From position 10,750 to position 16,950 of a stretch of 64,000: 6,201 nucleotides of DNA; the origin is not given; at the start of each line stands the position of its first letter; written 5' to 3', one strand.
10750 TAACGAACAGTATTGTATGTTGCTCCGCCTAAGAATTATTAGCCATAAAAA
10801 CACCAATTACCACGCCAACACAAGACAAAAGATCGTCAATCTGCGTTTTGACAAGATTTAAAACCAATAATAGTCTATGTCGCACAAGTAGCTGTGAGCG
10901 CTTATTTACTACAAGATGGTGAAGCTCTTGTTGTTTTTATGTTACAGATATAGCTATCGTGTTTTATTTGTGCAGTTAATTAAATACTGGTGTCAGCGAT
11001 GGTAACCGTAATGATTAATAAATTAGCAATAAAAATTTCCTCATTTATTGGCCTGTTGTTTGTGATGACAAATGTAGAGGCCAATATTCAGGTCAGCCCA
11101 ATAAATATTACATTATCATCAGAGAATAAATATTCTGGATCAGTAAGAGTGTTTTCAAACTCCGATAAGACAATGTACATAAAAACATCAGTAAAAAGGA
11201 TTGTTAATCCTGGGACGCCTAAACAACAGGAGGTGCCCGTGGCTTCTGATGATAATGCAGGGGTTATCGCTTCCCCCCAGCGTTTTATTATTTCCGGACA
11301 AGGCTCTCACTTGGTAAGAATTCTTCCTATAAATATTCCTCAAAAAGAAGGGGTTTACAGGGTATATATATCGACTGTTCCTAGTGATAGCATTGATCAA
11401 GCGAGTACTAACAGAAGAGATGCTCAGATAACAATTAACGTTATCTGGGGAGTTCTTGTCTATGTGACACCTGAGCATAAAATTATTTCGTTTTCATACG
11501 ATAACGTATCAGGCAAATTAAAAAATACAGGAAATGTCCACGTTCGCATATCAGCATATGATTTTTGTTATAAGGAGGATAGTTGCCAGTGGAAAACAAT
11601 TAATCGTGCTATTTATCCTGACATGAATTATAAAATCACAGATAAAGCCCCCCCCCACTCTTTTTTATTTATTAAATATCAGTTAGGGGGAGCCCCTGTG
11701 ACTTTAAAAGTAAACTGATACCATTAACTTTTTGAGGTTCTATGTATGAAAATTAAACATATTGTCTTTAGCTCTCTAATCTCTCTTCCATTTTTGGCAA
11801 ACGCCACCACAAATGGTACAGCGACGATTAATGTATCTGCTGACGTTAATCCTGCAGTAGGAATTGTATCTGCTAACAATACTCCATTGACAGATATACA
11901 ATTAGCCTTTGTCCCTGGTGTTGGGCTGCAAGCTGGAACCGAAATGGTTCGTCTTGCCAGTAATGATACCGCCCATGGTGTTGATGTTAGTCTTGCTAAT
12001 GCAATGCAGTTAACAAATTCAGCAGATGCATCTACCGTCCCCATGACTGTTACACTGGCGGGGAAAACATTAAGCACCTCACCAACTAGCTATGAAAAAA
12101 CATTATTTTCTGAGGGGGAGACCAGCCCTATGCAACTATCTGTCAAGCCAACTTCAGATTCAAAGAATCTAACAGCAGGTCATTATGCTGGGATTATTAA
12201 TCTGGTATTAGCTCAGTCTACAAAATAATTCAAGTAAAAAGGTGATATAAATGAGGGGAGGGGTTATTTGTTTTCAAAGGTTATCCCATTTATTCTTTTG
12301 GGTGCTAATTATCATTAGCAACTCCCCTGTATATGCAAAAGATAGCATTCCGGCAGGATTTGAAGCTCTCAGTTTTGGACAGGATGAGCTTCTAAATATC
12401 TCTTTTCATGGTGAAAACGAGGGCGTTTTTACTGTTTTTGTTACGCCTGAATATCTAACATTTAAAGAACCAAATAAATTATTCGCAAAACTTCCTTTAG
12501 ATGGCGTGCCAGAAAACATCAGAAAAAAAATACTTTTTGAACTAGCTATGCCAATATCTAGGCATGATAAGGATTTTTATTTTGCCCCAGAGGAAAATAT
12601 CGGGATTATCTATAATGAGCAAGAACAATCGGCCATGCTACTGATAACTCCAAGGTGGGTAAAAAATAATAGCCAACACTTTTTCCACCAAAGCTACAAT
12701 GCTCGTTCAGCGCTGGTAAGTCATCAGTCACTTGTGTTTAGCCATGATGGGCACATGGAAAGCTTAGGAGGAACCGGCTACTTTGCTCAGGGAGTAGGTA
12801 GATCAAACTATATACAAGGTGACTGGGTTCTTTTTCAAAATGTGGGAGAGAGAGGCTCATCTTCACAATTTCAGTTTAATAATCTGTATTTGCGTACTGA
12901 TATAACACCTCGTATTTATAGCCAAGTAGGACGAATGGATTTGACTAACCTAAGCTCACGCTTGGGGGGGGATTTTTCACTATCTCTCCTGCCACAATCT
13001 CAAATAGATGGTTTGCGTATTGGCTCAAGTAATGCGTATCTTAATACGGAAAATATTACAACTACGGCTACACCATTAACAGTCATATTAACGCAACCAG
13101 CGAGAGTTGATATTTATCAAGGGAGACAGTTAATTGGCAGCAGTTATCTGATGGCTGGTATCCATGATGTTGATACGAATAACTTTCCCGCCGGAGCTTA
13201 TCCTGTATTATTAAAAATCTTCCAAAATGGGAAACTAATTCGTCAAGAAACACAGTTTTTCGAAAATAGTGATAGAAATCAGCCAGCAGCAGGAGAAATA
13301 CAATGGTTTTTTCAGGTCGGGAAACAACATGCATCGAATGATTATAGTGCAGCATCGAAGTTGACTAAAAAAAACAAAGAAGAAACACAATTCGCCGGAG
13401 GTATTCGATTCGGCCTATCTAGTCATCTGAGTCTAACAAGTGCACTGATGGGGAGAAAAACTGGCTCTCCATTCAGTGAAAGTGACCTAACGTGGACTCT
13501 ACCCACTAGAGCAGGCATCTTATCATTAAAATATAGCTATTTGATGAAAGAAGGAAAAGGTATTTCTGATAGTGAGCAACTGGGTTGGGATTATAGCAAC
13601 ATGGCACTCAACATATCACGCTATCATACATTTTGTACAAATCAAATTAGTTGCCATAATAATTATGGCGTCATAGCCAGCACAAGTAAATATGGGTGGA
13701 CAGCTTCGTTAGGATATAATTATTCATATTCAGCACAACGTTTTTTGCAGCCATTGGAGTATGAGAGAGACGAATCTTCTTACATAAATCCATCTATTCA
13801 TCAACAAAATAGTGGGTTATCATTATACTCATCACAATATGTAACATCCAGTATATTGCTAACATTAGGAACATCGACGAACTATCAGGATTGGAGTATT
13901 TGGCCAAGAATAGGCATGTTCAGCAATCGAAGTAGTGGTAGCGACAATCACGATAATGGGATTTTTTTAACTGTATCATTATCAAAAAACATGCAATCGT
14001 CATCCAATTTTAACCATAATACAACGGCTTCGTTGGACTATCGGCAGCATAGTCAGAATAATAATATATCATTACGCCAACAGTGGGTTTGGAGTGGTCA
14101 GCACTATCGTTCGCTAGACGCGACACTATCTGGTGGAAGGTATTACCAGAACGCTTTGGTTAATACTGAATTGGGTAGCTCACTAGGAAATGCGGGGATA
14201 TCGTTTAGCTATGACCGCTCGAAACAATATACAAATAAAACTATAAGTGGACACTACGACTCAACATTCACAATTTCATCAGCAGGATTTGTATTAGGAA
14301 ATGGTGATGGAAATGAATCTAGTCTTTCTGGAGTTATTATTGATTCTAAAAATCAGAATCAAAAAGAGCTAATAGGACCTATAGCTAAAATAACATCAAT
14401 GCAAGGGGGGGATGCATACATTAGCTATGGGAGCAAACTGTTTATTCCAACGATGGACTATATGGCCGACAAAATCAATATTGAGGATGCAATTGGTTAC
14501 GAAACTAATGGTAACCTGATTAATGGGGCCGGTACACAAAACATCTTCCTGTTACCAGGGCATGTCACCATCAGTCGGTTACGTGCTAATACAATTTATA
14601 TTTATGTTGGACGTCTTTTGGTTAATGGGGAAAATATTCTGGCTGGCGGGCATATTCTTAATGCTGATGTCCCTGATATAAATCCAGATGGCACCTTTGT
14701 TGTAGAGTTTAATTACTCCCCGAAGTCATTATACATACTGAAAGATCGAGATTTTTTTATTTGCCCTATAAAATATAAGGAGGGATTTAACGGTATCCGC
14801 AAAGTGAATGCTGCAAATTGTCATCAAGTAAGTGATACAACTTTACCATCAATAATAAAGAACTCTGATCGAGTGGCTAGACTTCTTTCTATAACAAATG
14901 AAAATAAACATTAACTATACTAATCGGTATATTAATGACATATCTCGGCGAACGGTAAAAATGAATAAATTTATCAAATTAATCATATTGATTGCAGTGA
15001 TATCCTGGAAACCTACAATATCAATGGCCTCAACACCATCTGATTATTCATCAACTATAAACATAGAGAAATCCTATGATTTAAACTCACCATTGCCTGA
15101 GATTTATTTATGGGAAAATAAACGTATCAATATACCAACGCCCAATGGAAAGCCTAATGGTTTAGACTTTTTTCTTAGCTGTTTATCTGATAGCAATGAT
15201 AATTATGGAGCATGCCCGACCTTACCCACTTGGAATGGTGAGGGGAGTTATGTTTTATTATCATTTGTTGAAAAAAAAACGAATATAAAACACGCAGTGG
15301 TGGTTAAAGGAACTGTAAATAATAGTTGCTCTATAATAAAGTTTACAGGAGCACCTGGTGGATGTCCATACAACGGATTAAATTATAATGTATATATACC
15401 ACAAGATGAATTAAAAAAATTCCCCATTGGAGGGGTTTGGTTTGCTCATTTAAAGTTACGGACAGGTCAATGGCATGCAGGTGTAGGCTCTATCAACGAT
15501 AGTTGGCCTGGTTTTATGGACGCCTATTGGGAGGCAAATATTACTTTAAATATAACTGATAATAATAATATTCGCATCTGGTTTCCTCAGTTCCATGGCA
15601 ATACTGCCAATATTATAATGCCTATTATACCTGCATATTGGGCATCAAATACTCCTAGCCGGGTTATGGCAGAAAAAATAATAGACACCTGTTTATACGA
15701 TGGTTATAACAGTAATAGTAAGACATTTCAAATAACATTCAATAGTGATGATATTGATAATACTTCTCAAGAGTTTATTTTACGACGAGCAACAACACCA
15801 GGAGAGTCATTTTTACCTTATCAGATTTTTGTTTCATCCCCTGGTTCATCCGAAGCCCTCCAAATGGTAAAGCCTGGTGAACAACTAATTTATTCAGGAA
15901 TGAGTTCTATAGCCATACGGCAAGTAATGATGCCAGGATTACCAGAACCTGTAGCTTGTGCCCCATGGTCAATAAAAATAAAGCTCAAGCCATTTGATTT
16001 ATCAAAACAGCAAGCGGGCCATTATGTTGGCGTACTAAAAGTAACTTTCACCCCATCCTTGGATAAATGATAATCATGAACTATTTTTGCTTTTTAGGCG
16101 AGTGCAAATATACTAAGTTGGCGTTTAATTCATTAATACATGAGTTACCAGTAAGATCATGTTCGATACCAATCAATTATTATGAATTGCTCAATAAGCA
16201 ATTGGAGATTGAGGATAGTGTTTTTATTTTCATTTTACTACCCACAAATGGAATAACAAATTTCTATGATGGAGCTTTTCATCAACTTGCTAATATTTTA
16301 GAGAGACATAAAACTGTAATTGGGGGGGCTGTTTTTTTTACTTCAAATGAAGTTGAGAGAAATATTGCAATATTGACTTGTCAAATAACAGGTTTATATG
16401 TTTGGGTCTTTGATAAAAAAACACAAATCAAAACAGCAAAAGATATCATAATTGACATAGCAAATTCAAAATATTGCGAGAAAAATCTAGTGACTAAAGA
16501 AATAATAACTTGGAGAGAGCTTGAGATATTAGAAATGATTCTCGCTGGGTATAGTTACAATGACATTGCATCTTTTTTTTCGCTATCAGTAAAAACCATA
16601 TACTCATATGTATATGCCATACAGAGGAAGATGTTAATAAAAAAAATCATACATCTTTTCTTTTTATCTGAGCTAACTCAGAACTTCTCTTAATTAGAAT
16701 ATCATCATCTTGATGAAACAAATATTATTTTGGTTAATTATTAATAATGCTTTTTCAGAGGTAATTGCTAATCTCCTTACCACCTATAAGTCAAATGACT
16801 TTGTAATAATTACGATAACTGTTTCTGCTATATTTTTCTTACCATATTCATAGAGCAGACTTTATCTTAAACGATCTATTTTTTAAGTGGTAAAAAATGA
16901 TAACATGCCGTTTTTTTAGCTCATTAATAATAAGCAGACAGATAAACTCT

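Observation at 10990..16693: Low-GC class-5 (CS1/CFA-I-like) fimbrial operon with in-frame G/C homopolymer tracts in every gene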

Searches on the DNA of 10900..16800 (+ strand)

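Call 7: search_dna_similar(query=window:10900-16800:+, collection=ecoli_genomes, mode=near, max_rows=20)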
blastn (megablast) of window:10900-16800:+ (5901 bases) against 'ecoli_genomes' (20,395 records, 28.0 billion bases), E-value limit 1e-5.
No match.

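Call 29: search_dna_similar(query=L013:3600-9150:+, collection=ecoli_genomes, mode=near, max_rows=40)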
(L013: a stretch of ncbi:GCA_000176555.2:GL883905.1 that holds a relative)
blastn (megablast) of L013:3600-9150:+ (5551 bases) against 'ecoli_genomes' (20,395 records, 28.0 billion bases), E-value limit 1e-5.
No match.

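Call 61: search_dna_similar(query=L018:1180-6294:+, collection=plasmids, mode=near, max_rows=60, rows=spread)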
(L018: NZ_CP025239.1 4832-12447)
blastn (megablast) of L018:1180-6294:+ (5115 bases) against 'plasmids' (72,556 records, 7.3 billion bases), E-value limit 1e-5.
Records with a match: 51; places in all: 55; records where one place covers at least 80% of the query: 49.
Best place of each record, by identity: >=99% 3; 95-99% 48.
By first word of the organism name: Escherichia 47; Salmonella 4.
By predicted mobility (MOB-suite, as given by PLSDB): conjugative 51.
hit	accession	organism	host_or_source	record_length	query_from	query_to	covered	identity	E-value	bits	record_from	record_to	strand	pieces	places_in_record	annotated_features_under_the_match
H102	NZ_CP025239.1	Salmonella enterica subsp. enterica serovar Newport str. ...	Bovine,bovine peripheral lymph node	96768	1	5115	100%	100.0%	0e+0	9446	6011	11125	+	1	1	TcfC E-set like domain-containing protein | CfaE/CblD family pilus tip adhesin | hypothetical protein | CS1 type fimbrial major subunit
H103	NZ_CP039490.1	Salmonella enterica subsp. enterica serovar Bareilly str. ...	Homo sapiens,Human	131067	1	5115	100%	99.1%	0e+0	9191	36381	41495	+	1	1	TcfC E-set like domain-containing protein | CfaE/CblD family pilus tip adhesin | hypothetical protein | CS1 type fimbrial major subunit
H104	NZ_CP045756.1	Salmonella enterica subsp. enterica serovar Bareilly str. ...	Homo sapiens,Human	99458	1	5115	100%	99.1%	0e+0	9191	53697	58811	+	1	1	TcfC E-set like domain-containing protein | CfaE/CblD family pilus tip adhesin | hypothetical protein | CS1 type fimbrial major subunit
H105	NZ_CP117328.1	Salmonella enterica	Bos taurus,Large intestine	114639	1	5115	100%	96.2%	0e+0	8373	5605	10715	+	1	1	TcfC E-set like domain-containing protein | CfaE/CblD family pilus tip adhesin | hypothetical protein | CS1 type fimbrial major subunit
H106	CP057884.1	Escherichia coli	culture,Pooled cattle faecal samples ...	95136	1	5115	100%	96.2%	0e+0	8373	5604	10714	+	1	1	TcfC E-set like domain-containing protein | hypothetical protein (x3)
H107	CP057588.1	Escherichia coli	culture,Pooled cattle faecal samples ...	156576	1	5115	100%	96.1%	0e+0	8346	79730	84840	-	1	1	TcfC E-set like domain-containing protein | hypothetical protein (x3)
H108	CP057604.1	Escherichia coli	culture,Pooled cattle faecal samples ...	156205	1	5115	100%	96.1%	0e+0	8346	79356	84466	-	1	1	TcfC E-set like domain-containing protein | hypothetical protein (x3)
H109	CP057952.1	Escherichia coli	culture,Pooled cattle faecal samples ...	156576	1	5115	100%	96.1%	0e+0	8346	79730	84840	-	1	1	TcfC E-set like domain-containing protein | hypothetical protein (x3)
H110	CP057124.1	Escherichia coli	culture,Pooled cattle faecal samples ...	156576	1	5115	100%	96.1%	0e+0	8340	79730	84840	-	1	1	TcfC E-set like domain-containing protein | hypothetical protein (x3)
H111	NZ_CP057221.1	Escherichia fergusonii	culture,Pooled sheep faecal samples ...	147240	1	5115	100%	96.0%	0e+0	8312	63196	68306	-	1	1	TcfC E-set like domain-containing protein | CfaE/CblD family pilus tip adhesin | hypothetical protein | CS1 type fimbrial major subunit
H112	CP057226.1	Escherichia coli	culture,Pooled sheep faecal samples ...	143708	1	5115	100%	96.0%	0e+0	8312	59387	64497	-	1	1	TcfC E-set like domain-containing protein | hypothetical protein (x3)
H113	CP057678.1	Escherichia coli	culture,Pooled sheep faecal samples ...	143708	1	5115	100%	96.0%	0e+0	8312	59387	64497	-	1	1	TcfC E-set like domain-containing protein | hypothetical protein (x3)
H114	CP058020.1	Escherichia coli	culture,Pooled sheep faecal samples ...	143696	1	5115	100%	96.0%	0e+0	8312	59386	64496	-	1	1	TcfC E-set like domain-containing protein | hypothetical protein (x3)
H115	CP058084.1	Escherichia coli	culture,Pooled sheep faecal samples ...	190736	1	5115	100%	96.0%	0e+0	8307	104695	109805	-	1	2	TcfC E-set like domain-containing protein | hypothetical protein (x3)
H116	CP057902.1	Escherichia coli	culture,Pooled sheep faecal samples ...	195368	1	5115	100%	96.0%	0e+0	8307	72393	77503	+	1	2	TcfC E-set like domain-containing protein | hypothetical protein (x3)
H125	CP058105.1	Escherichia coli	culture,Pooled sheep faecal samples ...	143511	1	5115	100%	95.9%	0e+0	8277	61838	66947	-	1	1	TcfC E-set like domain-containing protein | hypothetical protein (x3)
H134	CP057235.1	Escherichia coli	culture,Pooled sheep faecal samples ...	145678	1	5115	100%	95.8%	0e+0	8244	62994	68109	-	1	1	TcfC E-set like domain-containing protein | hypothetical protein (x3)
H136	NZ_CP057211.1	Escherichia fergusonii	culture,Pooled sheep faecal samples ...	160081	1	5115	100%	95.7%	0e+0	8233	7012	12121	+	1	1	TcfC E-set like domain-containing protein | CfaE/CblD family pilus tip adhesin | hypothetical protein | CS1 type fimbrial major subunit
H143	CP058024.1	Escherichia coli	culture,Pooled sheep faecal samples ...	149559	1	5115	100%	95.3%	0e+0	8106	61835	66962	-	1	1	TcfC E-set like domain-containing protein | hypothetical protein (x3)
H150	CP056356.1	Escherichia coli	culture,Wastewater influent sample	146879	1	5115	100%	95.0%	0e+0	8039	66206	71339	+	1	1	TcfC E-set like domain-containing protein | hypothetical protein (x3)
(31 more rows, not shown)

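Call 62: get_annotated_region(hit=H103, flank=100)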
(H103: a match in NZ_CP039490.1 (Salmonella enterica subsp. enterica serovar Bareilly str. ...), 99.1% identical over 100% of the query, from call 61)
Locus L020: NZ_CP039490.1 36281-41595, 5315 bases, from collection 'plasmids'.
description: Salmonella enterica subsp. enterica serovar Bareilly str. CFSAN000752 plasmid pCFSAN000752, complete sequence
organism: Salmonella enterica subsp. enterica serovar Bareilly str. CFSAN000752 (NCBI taxid 1182177)
taxonomy: Bacteria; Pseudomonadota; Gammaproteobacteria; Enterobacterales; Enterobacteriaceae; Salmonella; Salmonella enterica; Salmonella enterica subsp. enterica serovar Bareilly str. CFSAN000752
host: -; source: Homo sapiens,Human; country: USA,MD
typing (MOB-suite, as given by PLSDB): conjugative; replicon IncI-gamma/K1; relaxase MOBP; mating-pair formation MPF_I
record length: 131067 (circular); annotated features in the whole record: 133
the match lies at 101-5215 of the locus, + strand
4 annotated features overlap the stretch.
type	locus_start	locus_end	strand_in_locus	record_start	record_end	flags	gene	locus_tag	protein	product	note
CDS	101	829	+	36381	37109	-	-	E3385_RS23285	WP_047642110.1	hypothetical protein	-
CDS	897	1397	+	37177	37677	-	-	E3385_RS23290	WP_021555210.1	CS1 type fimbrial major subunit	-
CDS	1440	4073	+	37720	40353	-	-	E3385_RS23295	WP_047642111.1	TcfC E-set like domain-containing protein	-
CDS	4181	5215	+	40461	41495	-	-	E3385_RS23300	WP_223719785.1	CfaE/CblD family pilus tip adhesin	-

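Call 63: get_annotated_region(hit=H105, flank=100)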
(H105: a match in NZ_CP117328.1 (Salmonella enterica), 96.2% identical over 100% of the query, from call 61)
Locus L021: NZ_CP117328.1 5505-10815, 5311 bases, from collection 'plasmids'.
description: Salmonella enterica subsp. enterica serovar Saintpaul strain RM106 plasmid pRM106_1, complete sequence
organism: Salmonella enterica (NCBI taxid 90105)
taxonomy: Bacteria; Pseudomonadota; Gammaproteobacteria; Enterobacterales; Enterobacteriaceae; Salmonella; Salmonella enterica
host: -; source: Bos taurus,Large intestine; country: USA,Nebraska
typing (MOB-suite, as given by PLSDB): conjugative; replicon IncI-gamma/K1; relaxase MOBP; mating-pair formation MPF_I
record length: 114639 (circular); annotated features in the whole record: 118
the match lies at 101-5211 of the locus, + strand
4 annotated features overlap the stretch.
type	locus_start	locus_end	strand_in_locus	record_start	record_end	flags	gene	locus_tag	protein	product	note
CDS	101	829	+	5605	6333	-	-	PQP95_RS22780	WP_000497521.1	hypothetical protein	-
CDS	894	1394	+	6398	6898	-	-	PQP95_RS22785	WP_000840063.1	CS1 type fimbrial major subunit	-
CDS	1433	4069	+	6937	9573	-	-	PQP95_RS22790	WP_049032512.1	TcfC E-set like domain-containing protein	-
CDS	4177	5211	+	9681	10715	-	-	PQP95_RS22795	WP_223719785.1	CfaE/CblD family pilus tip adhesin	-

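Call 64: get_annotated_region(hit=H107, flank=100)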
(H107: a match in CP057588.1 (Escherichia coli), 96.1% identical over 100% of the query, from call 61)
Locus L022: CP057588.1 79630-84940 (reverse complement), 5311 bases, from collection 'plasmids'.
description: Escherichia coli strain RHB22-C04 plasmid pRHB22-C04_2, complete sequence
organism: Escherichia coli (NCBI taxid 562)
taxonomy: Bacteria; Pseudomonadota; Gammaproteobacteria; Enterobacterales; Enterobacteriaceae; Escherichia; Escherichia coli
host: -; source: culture,Pooled cattle faecal samples collected from floor of farm; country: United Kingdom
typing (MOB-suite, as given by PLSDB): conjugative; replicon IncFIA,IncFIB,IncFIC,rep_cluster_2244; relaxase MOBF; mating-pair formation MPF_F
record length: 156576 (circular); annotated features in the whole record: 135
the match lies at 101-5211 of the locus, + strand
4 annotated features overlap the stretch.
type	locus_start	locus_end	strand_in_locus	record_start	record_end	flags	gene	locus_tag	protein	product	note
CDS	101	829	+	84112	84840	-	-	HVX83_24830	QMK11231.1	hypothetical protein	-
CDS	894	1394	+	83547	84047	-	-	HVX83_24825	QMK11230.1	hypothetical protein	-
CDS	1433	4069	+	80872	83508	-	-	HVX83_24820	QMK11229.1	TcfC E-set like domain-containing protein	-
CDS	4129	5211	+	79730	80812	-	-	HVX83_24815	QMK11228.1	hypothetical protein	-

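Call 65: get_annotated_region(hit=H125, flank=100)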
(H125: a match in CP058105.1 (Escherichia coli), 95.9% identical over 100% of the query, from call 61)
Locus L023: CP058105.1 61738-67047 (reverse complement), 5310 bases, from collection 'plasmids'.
description: Escherichia coli strain RHB01-C04 plasmid pRHB01-C04_2, complete sequence
organism: Escherichia coli (NCBI taxid 562)
taxonomy: Bacteria; Pseudomonadota; Gammaproteobacteria; Enterobacterales; Enterobacteriaceae; Escherichia; Escherichia coli
host: -; source: culture,Pooled sheep faecal samples collected from floor of farm; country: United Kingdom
typing (MOB-suite, as given by PLSDB): conjugative; replicon IncFIA,IncFIB,IncFIC; relaxase MOBF; mating-pair formation MPF_F
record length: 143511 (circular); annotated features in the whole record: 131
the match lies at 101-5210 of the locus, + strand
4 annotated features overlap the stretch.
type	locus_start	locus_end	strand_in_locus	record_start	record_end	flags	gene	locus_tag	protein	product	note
CDS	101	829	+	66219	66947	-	-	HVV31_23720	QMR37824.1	hypothetical protein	-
CDS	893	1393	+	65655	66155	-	-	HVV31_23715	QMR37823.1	hypothetical protein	-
CDS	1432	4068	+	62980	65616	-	-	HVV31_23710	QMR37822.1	TcfC E-set like domain-containing protein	-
CDS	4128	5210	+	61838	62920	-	-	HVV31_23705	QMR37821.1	hypothetical protein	-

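Call 66: get_annotated_region(hit=H134, flank=100)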
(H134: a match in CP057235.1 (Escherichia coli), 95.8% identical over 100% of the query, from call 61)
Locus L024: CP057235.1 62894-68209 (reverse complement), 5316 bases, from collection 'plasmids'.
description: Escherichia coli strain RHB32-C15 plasmid pRHB32-C15_2, complete sequence
organism: Escherichia coli (NCBI taxid 562)
taxonomy: Bacteria; Pseudomonadota; Gammaproteobacteria; Enterobacterales; Enterobacteriaceae; Escherichia; Escherichia coli
host: -; source: culture,Pooled sheep faecal samples collected from floor of farm; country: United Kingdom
typing (MOB-suite, as given by PLSDB): conjugative; replicon IncFIB,IncFIC,rep_cluster_2244; relaxase MOBF; mating-pair formation MPF_F
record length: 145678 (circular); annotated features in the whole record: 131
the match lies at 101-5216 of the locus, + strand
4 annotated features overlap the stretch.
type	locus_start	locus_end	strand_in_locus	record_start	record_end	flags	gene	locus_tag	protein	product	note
CDS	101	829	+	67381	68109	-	-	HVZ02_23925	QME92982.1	hypothetical protein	-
CDS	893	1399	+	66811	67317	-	-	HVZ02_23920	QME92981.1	hypothetical protein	-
CDS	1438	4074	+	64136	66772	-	-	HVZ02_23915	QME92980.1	TcfC E-set like domain-containing protein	-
CDS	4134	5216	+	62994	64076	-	-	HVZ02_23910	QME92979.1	hypothetical protein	-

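Call 67: get_annotated_region(hit=H143, flank=100)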
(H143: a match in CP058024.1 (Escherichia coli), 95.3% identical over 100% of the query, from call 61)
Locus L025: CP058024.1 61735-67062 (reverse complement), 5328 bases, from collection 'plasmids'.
description: Escherichia coli strain RHB04-C05 plasmid pRHB04-C05_2, complete sequence
organism: Escherichia coli (NCBI taxid 562)
taxonomy: Bacteria; Pseudomonadota; Gammaproteobacteria; Enterobacterales; Enterobacteriaceae; Escherichia; Escherichia coli
host: -; source: culture,Pooled sheep faecal samples collected from floor of farm; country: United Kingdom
typing (MOB-suite, as given by PLSDB): conjugative; replicon IncFIA,IncFIB,IncFIC; relaxase MOBF; mating-pair formation MPF_F
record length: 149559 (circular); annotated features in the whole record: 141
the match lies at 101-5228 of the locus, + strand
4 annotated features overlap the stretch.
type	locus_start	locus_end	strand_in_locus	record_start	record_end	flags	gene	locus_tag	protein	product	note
CDS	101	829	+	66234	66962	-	-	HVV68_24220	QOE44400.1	hypothetical protein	-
CDS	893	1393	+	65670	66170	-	-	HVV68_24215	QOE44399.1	hypothetical protein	-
CDS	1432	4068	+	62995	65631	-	-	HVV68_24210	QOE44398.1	TcfC E-set like domain-containing protein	-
CDS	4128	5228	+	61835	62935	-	-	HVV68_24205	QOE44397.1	hypothetical protein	-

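Call 68: get_annotated_region(hit=H150, flank=100)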
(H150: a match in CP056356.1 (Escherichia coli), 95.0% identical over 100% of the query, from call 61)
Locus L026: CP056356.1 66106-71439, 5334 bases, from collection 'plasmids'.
description: Escherichia coli strain RHBSTW-00673 plasmid pRHBSTW-00673_2, complete sequence
organism: Escherichia coli (NCBI taxid 562)
taxonomy: Bacteria; Pseudomonadota; Gammaproteobacteria; Enterobacterales; Enterobacteriaceae; Escherichia; Escherichia coli
host: -; source: culture,Wastewater influent sample; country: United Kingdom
typing (MOB-suite, as given by PLSDB): conjugative; replicon IncFIA,IncFIC; relaxase MOBF; mating-pair formation MPF_F
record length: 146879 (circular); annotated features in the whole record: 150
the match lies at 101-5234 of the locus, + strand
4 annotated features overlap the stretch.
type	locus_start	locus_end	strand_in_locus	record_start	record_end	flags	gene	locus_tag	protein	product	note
CDS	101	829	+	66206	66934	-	-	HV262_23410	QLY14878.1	hypothetical protein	-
CDS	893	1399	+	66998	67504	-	-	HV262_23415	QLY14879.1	hypothetical protein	-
CDS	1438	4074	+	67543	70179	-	-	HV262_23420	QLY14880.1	TcfC E-set like domain-containing protein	-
CDS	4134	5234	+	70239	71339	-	-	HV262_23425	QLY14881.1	hypothetical protein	-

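Call 69: get_annotated_region(hit=H136, flank=100)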
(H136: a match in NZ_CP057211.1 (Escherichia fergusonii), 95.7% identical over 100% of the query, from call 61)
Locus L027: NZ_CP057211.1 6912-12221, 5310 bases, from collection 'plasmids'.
description: Escherichia fergusonii strain RHB33-C07 plasmid pRHB33-C07_2, complete sequence
organism: Escherichia fergusonii (NCBI taxid 564)
taxonomy: Bacteria; Pseudomonadota; Gammaproteobacteria; Enterobacterales; Enterobacteriaceae; Escherichia; Escherichia fergusonii
host: -; source: culture,Pooled sheep faecal samples collected from floor of farm; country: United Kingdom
typing (MOB-suite, as given by PLSDB): conjugative; replicon IncFIA,IncFIB,IncFIB,IncFIC; relaxase MOBF; mating-pair formation MPF_F
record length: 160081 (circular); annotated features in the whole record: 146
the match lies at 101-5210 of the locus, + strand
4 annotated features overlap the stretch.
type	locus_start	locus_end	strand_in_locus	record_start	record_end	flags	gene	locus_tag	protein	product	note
CDS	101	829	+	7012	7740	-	-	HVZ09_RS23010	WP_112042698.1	hypothetical protein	-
CDS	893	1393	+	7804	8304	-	-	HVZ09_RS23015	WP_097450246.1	CS1 type fimbrial major subunit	-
CDS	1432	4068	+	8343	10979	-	-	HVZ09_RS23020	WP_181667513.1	TcfC E-set like domain-containing protein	-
CDS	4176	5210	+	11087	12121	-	-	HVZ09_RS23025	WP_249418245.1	CfaE/CblD family pilus tip adhesin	-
